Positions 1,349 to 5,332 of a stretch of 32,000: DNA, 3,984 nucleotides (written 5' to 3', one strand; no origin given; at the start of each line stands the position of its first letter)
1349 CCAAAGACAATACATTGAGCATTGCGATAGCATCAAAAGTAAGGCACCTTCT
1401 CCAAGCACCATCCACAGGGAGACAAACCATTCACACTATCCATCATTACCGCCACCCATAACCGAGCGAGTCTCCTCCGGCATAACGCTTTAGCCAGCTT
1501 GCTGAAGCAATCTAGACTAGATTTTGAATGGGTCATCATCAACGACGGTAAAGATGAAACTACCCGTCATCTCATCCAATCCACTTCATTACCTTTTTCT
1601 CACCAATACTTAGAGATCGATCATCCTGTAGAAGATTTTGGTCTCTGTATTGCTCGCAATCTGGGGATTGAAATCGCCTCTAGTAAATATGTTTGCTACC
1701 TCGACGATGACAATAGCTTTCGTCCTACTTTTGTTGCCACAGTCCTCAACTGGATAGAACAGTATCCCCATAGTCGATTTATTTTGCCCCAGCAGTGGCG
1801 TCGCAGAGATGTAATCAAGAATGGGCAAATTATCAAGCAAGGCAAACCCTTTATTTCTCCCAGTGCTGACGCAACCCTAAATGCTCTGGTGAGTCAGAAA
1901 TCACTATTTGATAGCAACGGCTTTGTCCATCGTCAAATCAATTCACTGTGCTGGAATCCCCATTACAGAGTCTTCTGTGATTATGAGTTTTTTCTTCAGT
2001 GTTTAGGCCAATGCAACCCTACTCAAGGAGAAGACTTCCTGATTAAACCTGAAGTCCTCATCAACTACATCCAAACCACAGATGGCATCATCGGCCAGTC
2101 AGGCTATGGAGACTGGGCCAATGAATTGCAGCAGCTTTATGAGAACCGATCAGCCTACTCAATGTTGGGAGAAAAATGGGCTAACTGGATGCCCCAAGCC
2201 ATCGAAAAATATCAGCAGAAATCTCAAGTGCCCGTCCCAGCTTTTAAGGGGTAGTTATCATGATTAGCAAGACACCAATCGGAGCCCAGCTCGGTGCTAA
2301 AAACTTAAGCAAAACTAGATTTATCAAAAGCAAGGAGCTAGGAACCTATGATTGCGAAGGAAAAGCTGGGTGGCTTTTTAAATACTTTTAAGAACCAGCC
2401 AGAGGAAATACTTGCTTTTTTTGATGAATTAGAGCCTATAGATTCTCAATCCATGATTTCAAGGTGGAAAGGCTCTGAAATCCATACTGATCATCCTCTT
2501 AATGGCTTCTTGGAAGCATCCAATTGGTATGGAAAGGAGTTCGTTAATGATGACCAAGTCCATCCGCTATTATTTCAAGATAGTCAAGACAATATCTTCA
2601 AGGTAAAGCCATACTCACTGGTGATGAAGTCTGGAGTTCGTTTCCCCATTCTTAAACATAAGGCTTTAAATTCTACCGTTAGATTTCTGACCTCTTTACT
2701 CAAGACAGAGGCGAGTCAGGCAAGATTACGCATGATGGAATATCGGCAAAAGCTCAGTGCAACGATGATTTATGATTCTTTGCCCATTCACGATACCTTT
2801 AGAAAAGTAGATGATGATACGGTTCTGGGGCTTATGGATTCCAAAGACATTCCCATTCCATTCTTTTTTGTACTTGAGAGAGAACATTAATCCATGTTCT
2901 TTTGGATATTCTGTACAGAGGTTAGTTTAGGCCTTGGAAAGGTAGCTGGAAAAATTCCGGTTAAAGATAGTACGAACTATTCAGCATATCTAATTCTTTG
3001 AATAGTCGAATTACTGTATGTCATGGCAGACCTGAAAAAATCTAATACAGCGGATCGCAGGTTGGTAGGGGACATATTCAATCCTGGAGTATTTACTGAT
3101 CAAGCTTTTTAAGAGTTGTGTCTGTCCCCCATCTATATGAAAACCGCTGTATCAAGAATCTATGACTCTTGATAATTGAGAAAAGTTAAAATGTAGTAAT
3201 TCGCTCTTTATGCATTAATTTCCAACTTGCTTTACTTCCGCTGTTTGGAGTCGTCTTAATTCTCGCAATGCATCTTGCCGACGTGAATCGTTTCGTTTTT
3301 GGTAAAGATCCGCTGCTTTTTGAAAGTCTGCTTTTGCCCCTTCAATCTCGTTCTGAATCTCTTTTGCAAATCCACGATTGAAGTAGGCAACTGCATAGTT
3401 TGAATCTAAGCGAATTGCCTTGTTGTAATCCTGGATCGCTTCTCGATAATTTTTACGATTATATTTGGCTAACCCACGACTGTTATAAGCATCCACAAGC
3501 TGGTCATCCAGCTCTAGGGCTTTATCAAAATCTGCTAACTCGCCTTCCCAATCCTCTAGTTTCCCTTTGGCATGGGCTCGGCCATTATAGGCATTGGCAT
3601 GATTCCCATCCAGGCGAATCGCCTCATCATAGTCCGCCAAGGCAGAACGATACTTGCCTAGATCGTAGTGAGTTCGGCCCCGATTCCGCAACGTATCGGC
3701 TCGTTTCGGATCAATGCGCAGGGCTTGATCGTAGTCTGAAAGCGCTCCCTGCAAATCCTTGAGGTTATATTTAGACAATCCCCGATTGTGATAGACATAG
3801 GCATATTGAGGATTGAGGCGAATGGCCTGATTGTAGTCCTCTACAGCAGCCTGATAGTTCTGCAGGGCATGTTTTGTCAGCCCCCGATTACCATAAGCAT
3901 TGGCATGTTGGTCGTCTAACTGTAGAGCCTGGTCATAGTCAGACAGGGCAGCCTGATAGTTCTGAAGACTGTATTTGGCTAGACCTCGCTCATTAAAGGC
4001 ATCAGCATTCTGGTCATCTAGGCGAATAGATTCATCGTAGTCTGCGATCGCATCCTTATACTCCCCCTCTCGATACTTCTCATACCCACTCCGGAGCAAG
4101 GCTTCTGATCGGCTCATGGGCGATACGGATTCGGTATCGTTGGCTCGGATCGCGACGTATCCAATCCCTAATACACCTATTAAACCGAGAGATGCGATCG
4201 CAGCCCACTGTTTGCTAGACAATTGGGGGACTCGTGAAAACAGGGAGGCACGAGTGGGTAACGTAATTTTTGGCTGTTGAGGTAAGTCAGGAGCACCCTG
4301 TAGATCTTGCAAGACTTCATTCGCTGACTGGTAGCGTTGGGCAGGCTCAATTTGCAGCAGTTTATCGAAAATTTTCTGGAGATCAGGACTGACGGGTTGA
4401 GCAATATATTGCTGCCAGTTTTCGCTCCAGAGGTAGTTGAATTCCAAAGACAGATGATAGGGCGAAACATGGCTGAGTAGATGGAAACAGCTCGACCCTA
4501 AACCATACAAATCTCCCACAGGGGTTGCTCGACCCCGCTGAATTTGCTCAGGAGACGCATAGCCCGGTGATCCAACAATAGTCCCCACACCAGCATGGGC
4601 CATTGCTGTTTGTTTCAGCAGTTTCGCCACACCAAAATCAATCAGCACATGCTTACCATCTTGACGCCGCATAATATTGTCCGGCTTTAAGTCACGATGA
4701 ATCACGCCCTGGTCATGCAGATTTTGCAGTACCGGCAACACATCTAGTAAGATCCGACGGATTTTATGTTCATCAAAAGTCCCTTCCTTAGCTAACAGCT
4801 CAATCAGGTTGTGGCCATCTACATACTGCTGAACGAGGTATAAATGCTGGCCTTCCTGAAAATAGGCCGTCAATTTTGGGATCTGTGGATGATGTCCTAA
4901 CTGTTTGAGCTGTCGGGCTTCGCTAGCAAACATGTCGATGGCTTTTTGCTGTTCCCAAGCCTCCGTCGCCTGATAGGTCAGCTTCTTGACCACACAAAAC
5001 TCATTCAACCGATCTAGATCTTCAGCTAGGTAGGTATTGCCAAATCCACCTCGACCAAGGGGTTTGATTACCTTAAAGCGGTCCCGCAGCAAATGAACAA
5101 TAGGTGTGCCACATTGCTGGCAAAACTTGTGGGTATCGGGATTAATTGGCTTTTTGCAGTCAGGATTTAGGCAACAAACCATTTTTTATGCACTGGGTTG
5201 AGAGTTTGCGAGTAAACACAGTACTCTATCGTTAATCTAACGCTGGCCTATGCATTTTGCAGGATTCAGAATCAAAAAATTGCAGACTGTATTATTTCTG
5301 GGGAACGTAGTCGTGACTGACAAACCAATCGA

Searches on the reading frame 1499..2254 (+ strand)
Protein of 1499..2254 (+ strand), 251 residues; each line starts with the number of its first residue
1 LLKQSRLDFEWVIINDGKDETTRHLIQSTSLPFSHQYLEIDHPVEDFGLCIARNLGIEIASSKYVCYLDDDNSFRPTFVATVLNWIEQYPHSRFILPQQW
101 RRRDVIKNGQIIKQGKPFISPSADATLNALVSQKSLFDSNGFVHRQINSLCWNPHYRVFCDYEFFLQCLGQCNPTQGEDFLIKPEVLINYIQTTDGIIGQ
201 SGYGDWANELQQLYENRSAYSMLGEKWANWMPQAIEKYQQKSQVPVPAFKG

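Call 49: search_protein_families(library=pfam, proteins=[window:1499-2254:+], max_evalue=0.001)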
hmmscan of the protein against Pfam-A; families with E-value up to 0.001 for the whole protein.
window:1499-2254:+ (251 aa): 2 families
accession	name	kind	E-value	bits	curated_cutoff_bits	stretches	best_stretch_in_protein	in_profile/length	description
PF00535.33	Glycos_transf_2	-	1.6e-13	51.4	23.3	1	2-96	21-113/168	Glycosyl transferase family 2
PF10111.15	Glyco_tranf_2_2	-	4.2e-05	23.6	27.3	1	8-83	29-103/276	Glycosyltransferase like family 2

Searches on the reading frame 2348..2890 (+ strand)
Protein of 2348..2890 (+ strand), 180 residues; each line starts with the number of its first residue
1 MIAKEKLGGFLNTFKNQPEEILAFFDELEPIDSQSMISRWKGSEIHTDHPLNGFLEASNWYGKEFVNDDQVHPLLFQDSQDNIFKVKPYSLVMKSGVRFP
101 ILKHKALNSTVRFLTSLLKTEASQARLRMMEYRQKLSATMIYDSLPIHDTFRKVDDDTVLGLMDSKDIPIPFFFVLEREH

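Call 49: search_protein_families(library=pfam, proteins=[window:2348-2890:+], max_evalue=0.001)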
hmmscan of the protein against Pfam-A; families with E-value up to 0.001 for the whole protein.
window:2348-2890:+ (180 aa): 2 families
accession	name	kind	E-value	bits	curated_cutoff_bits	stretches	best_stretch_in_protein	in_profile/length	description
PF14232.11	DUF4334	-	2.5e-27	95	25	1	124-178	2-57/57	Domain of unknown function (DUF4334)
PF14231.11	GXWXG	-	2.5e-24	85.5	25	1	23-80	1-58/59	GXWXG protein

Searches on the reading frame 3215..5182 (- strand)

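Call 49: search_protein_families(library=pfam, proteins=[window:3215-5182:-], max_evalue=0.001)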
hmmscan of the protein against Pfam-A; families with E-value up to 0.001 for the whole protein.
window:3215-5182:- (655 aa): 20 families
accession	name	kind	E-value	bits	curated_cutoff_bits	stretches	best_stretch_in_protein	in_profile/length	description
PF00515.34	TPR_1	-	7.3e-48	159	27.8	5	563-596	1-34/34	Tetratricopeptide repeat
PF00069.31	Pkinase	-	4.3e-44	151.3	31.7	1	37-292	2-259/263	Protein kinase domain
PF13414.12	TPR_11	-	8.5e-43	144.2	26.8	6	570-606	1-37/42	TPR repeat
PF07719.23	TPR_2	-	2.4e-36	121.2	27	5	495-528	1-34/34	Tetratricopeptide repeat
PF13181.12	TPR_8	-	1.9e-28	96.6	25.7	2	427-460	1-34/34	Tetratricopeptide repeat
PF13371.12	TPR_9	-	1.3e-23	83.3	35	3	474-527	8-61/73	Tetratricopeptide repeat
PF13431.12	TPR_17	-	1.6e-22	78.3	24.4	0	586-617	2-33/34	Tetratricopeptide repeat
PF07714.23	PK_Tyr_Ser-Thr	-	2.5e-21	76.6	23.1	1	37-285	2-250/258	Protein tyrosine and serine/threonine kinase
PF13432.12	TPR_16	-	4.3e-18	65.8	32.7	3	365-426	3-64/65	Tetratricopeptide repeat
PF13424.12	TPR_12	-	1.6e-17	63.9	30.1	2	461-524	3-74/77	Tetratricopeptide repeat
PF13374.12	TPR_10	-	9.5e-11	41.8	27.5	0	495-523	2-30/42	Tetratricopeptide repeat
PF03109.22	ABC1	-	2.6e-07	30.5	22.9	1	98-192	129-220/244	ABC1 atypical kinase-like domain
PF13428.12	TPR_14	-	3.9e-07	30.6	23.5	0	497-536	3-42/44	Tetratricopeptide repeat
PF01636.29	APH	-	2.9e-05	24.4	23.2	1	142-186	151-197/239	Phosphotransferase enzyme family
PF14559.12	TPR_19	-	6.2e-05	23.7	25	0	475-533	5-63/68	Tetratricopeptide repeat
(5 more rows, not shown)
